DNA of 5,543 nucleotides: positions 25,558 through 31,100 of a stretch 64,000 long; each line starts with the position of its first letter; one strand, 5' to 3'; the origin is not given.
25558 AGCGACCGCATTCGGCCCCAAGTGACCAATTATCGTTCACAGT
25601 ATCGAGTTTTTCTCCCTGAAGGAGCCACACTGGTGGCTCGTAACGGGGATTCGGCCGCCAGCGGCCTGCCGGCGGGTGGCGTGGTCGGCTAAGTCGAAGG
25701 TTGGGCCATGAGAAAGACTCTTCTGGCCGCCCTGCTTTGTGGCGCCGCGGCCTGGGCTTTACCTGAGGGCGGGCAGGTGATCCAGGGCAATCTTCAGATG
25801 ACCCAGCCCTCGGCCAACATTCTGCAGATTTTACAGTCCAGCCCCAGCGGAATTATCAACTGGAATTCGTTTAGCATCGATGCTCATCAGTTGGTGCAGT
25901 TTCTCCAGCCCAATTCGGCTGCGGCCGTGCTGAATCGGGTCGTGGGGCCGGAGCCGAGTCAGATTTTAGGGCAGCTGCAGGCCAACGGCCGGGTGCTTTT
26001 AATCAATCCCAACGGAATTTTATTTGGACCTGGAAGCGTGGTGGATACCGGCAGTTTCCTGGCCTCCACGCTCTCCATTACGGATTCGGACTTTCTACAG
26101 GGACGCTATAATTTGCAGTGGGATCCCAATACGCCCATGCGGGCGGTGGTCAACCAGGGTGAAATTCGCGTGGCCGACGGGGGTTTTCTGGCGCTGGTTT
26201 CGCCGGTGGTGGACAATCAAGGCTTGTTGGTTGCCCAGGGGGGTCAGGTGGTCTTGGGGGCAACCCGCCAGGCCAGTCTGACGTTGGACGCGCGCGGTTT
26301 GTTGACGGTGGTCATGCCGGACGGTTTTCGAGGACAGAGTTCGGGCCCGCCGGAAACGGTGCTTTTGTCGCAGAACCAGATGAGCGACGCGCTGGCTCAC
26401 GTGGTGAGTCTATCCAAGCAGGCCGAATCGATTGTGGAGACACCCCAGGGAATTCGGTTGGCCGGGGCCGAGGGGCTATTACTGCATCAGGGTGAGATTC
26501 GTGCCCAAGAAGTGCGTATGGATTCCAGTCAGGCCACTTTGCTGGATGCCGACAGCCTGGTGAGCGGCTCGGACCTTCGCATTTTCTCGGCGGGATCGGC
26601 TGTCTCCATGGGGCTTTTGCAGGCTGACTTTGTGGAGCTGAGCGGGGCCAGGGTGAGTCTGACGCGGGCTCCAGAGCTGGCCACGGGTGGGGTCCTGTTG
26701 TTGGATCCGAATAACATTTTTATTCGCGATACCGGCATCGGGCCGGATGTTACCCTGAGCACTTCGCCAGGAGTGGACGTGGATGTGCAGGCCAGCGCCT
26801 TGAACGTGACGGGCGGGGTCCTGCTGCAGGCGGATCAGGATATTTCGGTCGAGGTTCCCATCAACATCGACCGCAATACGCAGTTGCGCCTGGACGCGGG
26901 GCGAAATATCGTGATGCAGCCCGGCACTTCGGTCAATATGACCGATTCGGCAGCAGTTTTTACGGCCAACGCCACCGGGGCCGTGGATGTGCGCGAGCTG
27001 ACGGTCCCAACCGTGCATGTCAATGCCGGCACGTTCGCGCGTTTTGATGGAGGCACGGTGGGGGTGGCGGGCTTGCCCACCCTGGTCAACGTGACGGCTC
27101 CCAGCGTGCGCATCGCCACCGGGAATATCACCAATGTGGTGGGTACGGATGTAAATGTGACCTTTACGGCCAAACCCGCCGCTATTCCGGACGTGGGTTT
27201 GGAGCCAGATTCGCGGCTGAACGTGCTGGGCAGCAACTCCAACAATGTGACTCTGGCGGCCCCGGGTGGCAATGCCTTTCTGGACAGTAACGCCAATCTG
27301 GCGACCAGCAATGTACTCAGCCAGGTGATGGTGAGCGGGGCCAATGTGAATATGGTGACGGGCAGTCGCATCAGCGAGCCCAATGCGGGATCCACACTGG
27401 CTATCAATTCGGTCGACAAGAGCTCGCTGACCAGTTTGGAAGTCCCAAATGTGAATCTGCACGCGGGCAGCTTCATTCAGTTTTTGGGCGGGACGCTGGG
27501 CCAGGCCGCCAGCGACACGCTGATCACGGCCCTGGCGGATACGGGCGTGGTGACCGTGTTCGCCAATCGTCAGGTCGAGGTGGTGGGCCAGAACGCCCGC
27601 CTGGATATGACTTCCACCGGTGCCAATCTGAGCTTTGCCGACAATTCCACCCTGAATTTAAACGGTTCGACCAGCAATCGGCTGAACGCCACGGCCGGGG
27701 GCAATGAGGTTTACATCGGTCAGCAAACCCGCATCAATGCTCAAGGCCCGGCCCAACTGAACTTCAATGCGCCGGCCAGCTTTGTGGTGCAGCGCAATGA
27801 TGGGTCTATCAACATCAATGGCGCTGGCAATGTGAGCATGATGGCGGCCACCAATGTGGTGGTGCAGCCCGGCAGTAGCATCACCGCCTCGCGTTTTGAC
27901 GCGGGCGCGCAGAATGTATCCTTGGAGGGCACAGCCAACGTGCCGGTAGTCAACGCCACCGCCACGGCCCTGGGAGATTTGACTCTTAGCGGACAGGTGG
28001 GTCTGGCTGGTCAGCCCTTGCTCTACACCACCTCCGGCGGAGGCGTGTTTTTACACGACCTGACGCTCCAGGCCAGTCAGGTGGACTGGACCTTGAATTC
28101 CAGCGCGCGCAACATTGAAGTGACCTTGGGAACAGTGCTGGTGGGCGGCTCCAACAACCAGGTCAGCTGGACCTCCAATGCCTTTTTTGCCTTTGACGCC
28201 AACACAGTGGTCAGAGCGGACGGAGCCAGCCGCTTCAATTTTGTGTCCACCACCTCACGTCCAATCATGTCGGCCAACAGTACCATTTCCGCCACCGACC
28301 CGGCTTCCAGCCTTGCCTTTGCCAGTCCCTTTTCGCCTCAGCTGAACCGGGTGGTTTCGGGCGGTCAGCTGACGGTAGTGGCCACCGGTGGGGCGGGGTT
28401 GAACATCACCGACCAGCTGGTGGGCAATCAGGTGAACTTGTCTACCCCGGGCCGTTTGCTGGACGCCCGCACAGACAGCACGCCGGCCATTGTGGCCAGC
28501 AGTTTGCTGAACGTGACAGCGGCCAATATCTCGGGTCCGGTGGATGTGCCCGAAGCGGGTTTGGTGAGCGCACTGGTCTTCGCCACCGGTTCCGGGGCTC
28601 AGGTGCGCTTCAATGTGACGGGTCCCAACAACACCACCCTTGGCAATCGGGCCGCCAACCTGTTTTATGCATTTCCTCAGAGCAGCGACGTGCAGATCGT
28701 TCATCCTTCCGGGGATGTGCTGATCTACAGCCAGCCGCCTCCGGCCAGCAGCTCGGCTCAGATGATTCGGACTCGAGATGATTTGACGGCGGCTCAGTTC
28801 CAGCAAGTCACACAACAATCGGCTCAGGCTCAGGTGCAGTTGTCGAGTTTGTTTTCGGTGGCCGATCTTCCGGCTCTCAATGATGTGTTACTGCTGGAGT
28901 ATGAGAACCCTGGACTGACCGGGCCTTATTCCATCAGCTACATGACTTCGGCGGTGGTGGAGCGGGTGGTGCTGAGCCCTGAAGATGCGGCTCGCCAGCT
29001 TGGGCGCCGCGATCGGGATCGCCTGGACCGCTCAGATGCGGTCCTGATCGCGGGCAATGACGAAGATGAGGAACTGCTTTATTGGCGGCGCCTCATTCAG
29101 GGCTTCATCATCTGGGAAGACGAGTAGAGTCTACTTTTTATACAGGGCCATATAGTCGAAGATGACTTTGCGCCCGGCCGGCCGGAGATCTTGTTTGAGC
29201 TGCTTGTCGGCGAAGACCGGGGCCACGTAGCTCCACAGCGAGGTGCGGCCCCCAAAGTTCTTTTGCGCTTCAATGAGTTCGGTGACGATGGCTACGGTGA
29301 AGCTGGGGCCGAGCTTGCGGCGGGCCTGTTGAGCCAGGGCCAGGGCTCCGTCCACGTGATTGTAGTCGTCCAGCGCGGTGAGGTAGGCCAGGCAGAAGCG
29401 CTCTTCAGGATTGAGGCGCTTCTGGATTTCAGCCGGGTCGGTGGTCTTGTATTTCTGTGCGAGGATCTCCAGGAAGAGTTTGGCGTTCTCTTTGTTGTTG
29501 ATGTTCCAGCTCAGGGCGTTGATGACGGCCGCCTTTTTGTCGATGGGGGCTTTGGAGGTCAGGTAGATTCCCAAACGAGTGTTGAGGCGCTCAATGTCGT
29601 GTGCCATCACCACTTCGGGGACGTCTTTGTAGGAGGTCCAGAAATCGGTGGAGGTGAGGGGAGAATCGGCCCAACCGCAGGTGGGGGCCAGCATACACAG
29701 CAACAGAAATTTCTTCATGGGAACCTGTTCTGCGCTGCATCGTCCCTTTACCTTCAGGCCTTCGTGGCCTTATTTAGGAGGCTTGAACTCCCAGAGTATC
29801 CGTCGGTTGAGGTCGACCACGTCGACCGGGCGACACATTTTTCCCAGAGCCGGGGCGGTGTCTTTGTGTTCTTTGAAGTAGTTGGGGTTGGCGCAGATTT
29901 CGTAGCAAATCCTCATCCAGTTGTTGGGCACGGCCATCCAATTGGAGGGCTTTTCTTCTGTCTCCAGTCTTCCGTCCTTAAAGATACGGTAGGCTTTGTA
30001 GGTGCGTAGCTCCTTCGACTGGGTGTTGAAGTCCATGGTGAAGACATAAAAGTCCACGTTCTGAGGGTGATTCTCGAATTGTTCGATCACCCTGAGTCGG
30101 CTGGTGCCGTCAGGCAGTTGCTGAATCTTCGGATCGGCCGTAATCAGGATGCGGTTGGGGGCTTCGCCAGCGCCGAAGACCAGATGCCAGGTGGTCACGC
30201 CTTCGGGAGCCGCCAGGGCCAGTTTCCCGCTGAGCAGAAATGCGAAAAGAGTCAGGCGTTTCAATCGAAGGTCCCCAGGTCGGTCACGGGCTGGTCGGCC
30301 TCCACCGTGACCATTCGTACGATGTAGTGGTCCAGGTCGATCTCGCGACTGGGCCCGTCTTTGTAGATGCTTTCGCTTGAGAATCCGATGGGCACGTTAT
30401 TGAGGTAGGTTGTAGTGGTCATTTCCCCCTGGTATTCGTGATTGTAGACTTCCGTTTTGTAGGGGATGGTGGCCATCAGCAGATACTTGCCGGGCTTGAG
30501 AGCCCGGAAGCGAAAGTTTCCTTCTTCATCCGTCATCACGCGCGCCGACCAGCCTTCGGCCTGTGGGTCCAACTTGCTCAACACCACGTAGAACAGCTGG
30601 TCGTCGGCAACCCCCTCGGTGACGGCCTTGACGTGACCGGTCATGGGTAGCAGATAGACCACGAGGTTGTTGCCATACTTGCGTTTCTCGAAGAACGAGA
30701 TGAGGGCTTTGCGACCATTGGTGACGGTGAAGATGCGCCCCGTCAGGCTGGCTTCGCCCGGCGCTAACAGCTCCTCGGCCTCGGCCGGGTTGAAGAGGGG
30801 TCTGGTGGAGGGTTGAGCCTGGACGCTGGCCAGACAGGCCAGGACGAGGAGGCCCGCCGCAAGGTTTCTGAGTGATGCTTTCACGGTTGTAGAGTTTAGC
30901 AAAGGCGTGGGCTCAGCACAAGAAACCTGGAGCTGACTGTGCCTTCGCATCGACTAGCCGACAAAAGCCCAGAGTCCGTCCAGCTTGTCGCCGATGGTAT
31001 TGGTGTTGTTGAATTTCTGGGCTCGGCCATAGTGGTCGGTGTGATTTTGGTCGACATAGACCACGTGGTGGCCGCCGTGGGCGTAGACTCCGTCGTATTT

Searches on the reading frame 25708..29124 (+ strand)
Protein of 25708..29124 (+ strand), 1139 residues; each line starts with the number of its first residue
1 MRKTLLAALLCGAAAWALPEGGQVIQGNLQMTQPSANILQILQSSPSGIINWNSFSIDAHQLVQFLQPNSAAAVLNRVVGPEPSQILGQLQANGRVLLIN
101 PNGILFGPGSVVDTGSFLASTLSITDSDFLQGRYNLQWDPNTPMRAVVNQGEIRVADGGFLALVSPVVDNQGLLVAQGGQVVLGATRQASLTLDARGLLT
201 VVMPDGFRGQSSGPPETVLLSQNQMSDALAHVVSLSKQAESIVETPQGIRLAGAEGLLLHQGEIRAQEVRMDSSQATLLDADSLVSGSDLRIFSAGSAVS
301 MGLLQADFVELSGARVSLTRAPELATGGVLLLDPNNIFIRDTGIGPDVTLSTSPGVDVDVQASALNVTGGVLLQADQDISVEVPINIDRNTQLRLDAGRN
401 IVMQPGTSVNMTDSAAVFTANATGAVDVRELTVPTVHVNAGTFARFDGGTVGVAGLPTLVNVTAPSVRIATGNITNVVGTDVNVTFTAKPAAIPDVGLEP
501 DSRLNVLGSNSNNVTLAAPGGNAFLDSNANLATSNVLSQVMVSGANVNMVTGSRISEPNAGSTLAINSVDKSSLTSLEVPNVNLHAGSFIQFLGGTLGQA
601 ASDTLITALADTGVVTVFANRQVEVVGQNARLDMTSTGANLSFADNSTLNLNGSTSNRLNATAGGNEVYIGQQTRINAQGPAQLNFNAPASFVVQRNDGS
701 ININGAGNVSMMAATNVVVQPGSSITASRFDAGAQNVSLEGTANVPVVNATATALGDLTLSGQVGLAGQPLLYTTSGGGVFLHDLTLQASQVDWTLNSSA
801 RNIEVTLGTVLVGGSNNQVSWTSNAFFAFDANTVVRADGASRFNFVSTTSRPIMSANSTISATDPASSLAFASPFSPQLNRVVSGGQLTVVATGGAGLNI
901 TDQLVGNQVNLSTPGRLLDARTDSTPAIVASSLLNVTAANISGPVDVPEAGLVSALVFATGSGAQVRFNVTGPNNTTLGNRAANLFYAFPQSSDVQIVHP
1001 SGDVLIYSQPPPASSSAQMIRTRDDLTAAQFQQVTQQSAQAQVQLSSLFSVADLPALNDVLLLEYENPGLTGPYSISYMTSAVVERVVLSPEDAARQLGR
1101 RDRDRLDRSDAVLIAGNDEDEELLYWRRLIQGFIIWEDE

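Call 21: search_protein_families(library=pfam, proteins=[window:25708-29124:+], max_evalue=0.001)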
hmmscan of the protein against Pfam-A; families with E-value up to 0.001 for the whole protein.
window:25708-29124:+ (1139 aa): 1 family
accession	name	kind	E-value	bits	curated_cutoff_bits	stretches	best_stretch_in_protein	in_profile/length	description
PF05860.19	TPS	-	1.7e-30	107.2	33.5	1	22-239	8-223/252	TPS secretion domain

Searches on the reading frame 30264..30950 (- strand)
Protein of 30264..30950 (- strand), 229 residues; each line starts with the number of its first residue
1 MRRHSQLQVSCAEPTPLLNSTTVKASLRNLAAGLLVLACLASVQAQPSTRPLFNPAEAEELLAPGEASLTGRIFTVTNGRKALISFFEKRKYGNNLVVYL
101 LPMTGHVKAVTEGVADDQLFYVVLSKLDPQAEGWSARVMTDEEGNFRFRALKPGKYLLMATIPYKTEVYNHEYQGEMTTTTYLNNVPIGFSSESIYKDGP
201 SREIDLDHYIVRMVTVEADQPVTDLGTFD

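Call 21: search_protein_families(library=pfam, proteins=[window:30264-30950:-], max_evalue=0.001)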
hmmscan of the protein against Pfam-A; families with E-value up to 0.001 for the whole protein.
window:30264-30950:- (229 aa): 1 family
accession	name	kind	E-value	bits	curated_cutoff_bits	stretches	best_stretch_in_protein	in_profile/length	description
PF13620.12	CarboxypepD_reg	-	9.1e-06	26.4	32.3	1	130-166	24-61/82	Carboxypeptidase regulatory-like domain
